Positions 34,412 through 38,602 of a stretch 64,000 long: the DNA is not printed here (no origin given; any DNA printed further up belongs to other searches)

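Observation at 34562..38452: Second giant T9SS cargo protein (LTD + Ig + multiple ASH/choice-of-anchor-D-like repeats) paired in tandem with the first and bracketed by clean terminators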

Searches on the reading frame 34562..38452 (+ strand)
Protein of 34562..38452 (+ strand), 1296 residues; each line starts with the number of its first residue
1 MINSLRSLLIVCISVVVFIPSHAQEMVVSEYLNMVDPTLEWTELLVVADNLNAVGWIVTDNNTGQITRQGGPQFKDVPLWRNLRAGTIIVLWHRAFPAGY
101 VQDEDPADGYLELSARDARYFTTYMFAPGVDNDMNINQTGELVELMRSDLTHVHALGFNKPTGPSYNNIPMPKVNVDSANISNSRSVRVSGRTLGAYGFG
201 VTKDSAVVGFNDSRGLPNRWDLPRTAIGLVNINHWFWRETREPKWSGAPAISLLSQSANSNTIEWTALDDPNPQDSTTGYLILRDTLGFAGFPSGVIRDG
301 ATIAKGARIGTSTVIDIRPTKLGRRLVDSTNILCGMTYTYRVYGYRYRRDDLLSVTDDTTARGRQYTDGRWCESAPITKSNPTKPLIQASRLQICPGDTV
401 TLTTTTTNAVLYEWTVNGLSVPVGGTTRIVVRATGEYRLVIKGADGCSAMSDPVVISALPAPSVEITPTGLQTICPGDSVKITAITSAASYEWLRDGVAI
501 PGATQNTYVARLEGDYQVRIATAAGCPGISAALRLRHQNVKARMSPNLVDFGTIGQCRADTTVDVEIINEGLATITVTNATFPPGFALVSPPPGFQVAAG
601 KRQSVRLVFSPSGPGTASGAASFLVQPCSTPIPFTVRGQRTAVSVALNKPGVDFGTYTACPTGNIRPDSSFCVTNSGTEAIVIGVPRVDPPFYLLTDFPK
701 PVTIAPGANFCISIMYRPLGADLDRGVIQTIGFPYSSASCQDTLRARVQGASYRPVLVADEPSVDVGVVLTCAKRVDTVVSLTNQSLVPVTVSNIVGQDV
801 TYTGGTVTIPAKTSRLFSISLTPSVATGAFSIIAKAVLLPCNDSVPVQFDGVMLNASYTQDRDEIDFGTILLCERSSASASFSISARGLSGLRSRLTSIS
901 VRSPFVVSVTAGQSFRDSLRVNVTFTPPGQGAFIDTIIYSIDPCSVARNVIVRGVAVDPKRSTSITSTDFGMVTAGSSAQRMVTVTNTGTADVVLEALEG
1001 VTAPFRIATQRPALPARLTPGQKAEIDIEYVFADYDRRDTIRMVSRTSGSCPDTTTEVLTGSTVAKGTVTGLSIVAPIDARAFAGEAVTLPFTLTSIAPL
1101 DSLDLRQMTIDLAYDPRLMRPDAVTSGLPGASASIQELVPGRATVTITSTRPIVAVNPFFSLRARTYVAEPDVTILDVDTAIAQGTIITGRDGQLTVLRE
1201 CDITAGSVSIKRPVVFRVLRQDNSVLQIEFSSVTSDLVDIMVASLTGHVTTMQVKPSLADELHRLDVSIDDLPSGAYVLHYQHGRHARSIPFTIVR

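Call 7: search_protein_families(library=pfam, proteins=[window:34562-38449:+], max_evalue=1)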
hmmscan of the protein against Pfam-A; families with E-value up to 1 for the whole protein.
window:34562-38449:+ (1296 aa): 7 families
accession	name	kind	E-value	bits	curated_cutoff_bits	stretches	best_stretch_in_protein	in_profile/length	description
PF22544.2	HYDIN_VesB_CFA65-like_Ig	-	1e-11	45.4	25.5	1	966-1031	8-71/100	HYDIN/CFA65/VesB-like, Ig-like domain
PF15780.11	ASH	-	7e-09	36.2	27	1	966-1030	12-74/98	Abnormal spindle-like microcephaly-assoc'd, ASPM-SPD-2-Hydin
PF07610.17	DUF1573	-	3.8e-08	33.7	26.1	2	966-1034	6-70/98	Protein of unknown function (DUF1573)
PF19081.6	Ig_7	-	0.00095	19.9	27.3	1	382-449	1-73/84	Ig-like domain CHU_C associated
PF19408.5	PKD_6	-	0.0031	18.3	25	1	390-449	10-74/82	PKD-like domain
PF22073.2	Cep192_D4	-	0.019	15.6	35.5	0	967-1028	10-76/112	Cep192 domain 4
PF18962.6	Por_Secre_tail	-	0.23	12.2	27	0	1223-1285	7-66/75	Secretion system C-terminal sorting domain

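Call 8: search_protein_families(library=ncbifam, proteins=[window:34562-38449:+], max_evalue=1)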
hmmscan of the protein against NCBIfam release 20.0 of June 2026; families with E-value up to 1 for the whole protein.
window:34562-38449:+ (1296 aa): 1 family
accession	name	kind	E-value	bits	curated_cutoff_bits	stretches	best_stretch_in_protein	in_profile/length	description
NF012200.0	choice_anch_D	domain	1.5e-18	67.3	45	4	956-1030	9-87/108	choice-of-anchor D domain-containing protein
